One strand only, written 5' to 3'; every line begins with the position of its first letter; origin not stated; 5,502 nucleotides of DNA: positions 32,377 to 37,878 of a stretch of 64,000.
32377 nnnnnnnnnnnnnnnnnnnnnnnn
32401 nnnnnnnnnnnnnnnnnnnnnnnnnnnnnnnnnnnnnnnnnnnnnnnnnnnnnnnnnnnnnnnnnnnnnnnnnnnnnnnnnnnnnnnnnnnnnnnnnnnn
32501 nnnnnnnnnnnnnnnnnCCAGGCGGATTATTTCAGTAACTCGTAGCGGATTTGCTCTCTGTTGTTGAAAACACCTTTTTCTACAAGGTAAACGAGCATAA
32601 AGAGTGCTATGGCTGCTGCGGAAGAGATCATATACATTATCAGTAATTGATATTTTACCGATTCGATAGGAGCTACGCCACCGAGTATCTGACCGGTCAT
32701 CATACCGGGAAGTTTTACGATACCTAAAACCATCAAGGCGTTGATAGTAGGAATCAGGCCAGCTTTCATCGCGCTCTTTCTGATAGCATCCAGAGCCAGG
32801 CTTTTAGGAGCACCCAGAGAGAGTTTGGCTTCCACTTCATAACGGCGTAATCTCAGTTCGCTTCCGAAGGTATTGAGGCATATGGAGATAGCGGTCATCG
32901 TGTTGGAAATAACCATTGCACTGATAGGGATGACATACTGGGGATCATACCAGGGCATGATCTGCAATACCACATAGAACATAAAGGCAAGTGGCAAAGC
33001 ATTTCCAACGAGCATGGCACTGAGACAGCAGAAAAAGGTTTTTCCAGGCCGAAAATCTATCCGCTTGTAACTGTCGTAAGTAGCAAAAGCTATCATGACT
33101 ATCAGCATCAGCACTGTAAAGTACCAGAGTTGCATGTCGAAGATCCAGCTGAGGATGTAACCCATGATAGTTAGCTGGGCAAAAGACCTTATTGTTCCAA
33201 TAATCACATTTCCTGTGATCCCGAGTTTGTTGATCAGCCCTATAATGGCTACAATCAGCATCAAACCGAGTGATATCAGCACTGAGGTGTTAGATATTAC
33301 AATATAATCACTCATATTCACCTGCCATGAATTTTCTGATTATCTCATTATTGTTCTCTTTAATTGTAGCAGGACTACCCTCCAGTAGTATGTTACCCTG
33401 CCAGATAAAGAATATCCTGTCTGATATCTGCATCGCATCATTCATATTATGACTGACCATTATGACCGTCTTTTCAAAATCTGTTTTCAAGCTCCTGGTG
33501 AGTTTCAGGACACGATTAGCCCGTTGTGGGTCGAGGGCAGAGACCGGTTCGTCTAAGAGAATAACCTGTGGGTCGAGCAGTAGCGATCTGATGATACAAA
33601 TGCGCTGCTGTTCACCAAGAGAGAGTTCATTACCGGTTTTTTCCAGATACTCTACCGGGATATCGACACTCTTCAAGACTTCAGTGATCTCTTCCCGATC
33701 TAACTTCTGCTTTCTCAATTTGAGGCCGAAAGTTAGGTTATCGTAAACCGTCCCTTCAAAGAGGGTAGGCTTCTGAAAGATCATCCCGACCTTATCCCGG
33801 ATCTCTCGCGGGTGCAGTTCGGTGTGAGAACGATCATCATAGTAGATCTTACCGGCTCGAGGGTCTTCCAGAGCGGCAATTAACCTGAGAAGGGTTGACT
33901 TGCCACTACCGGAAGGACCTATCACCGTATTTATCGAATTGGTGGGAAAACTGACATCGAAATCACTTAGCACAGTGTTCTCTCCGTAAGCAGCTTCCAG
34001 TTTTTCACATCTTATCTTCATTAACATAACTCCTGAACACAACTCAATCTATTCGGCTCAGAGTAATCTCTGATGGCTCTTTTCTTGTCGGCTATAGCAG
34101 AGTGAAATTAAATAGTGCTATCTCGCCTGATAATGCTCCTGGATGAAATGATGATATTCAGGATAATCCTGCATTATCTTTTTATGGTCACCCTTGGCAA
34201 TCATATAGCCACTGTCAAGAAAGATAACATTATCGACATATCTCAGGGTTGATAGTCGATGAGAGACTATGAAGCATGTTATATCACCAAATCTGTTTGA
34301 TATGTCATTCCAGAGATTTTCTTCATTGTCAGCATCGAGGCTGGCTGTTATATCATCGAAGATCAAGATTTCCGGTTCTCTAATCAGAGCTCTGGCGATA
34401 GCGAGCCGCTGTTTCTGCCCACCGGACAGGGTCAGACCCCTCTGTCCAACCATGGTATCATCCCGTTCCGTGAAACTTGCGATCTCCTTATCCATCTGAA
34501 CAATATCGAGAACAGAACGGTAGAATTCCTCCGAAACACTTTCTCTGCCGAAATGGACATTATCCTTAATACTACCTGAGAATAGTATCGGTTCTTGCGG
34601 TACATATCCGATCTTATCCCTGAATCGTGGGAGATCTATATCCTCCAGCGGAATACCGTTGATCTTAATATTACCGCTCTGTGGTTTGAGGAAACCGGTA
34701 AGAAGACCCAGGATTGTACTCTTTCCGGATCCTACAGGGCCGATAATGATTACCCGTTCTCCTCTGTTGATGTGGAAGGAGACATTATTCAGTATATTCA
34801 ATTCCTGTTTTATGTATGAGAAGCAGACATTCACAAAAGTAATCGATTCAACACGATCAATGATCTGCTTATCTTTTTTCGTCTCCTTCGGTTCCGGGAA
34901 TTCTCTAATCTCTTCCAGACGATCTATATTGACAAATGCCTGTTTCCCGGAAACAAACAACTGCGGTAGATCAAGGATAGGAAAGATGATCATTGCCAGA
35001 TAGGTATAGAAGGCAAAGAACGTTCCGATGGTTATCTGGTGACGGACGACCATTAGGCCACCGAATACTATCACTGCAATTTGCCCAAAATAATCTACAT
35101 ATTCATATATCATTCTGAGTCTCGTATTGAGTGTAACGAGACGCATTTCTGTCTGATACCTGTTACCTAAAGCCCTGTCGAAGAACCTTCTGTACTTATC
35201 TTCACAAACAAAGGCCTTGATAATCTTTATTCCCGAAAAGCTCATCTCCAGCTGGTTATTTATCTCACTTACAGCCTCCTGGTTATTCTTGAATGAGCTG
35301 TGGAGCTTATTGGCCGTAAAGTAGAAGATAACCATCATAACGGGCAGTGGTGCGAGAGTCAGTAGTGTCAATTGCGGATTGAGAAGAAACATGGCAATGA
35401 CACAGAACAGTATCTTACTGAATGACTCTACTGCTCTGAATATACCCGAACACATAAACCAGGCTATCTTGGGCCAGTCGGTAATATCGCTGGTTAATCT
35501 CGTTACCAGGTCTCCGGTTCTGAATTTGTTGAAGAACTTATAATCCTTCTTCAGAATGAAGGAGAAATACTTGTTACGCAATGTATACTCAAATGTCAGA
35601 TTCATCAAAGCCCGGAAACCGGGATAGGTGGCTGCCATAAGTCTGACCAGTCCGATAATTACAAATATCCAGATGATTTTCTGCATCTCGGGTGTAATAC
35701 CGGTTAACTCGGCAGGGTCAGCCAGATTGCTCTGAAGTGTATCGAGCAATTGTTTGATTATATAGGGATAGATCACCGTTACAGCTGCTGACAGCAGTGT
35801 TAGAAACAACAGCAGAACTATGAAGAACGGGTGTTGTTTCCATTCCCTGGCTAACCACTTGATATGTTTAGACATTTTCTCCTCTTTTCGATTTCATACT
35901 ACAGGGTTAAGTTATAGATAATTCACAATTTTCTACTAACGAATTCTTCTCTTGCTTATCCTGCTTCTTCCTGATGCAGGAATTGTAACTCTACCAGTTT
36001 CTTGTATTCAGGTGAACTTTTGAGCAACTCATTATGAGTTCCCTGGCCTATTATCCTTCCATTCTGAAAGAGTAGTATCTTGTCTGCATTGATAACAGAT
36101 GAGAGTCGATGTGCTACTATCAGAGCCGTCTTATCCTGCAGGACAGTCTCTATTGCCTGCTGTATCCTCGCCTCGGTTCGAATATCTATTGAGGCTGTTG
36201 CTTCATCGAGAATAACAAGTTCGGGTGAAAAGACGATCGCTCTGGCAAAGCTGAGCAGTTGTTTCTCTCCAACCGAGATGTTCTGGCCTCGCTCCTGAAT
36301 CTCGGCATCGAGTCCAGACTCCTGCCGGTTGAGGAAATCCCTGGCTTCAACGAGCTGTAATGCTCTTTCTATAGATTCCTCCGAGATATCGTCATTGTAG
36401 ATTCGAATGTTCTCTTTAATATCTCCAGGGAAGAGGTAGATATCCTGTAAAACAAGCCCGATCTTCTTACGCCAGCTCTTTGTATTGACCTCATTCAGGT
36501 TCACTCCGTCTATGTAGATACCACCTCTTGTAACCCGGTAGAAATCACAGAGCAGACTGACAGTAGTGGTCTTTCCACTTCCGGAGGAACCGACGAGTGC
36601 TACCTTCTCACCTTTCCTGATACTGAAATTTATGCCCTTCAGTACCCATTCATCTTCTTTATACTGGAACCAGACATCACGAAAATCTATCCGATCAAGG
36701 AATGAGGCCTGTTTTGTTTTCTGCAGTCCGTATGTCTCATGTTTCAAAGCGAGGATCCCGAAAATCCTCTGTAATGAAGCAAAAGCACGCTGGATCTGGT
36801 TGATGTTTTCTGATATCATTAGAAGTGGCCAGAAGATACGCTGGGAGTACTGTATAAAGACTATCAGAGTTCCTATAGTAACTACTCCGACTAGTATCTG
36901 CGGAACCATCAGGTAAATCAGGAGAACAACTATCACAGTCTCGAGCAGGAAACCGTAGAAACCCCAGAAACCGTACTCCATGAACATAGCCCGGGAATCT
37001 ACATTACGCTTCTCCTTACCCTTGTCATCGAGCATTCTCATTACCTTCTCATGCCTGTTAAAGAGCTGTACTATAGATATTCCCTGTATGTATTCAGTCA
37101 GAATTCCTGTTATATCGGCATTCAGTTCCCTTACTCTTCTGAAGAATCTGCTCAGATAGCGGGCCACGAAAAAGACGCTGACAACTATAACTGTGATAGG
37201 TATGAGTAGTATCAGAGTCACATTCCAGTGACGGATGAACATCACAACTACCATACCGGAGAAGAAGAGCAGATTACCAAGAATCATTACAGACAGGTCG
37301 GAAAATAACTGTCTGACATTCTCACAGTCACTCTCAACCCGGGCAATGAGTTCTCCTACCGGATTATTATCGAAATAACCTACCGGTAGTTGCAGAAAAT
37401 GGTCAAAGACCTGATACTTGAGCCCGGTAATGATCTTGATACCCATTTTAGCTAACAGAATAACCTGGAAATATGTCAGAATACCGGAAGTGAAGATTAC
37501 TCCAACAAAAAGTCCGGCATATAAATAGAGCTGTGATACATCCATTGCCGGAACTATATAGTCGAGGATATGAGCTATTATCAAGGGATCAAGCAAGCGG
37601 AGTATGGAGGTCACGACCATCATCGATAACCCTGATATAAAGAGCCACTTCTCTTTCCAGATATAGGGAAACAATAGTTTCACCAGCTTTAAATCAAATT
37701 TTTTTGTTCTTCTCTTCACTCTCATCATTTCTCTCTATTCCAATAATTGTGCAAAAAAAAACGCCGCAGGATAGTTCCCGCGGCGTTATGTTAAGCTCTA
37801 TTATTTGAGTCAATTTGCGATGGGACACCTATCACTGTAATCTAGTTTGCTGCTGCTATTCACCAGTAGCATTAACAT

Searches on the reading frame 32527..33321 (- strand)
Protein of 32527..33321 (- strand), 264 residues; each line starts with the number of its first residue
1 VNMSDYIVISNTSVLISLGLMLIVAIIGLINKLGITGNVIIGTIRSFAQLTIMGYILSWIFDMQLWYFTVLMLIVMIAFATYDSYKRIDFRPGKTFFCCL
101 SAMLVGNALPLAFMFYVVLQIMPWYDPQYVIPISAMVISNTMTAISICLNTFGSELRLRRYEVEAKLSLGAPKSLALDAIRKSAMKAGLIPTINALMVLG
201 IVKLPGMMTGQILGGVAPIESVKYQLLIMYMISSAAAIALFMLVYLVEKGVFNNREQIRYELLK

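Call 70: search_protein_families(library=pfam, proteins=[window:32527-33321:-], max_evalue=0.00001)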
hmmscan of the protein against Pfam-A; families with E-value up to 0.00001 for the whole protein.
window:32527-33321:- (264 aa): 1 family
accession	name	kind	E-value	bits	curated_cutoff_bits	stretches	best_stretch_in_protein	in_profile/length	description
PF03649.18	UPF0014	-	3.1e-75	253.1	22.6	1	13-252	3-242/242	Uncharacterised protein family (UPF0014)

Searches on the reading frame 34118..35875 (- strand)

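Call 11: search_protein_families(library=pfam, proteins=[window:34118-35875:-], max_evalue=0.0001)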
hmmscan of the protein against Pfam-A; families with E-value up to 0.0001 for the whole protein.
window:34118-35875:- (585 aa): 3 families
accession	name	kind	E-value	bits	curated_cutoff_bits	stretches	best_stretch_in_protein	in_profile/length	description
PF00664.28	ABC_membrane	-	6.9e-38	131.3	28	1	20-299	2-273/274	ABC transporter transmembrane region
PF00005.33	ABC_tran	-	8.7e-34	117.5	25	1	362-511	1-137/137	ABC transporter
PF02463.25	SMC_N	-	2.4e-07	30.8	40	1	451-551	122-209/220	RecF/RecN/SMC N terminal domain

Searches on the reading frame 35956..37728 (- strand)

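Call 11: search_protein_families(library=pfam, proteins=[window:35956-37728:-], max_evalue=0.0001)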
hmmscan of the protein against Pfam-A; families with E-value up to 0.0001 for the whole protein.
window:35956-37728:- (590 aa): 2 families
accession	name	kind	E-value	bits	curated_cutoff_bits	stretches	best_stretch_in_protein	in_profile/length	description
PF00664.28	ABC_membrane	-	1.8e-43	149.6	28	1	36-302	7-274/274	ABC transporter transmembrane region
PF00005.33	ABC_tran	-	1.7e-29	103.6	25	1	363-512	1-137/137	ABC transporter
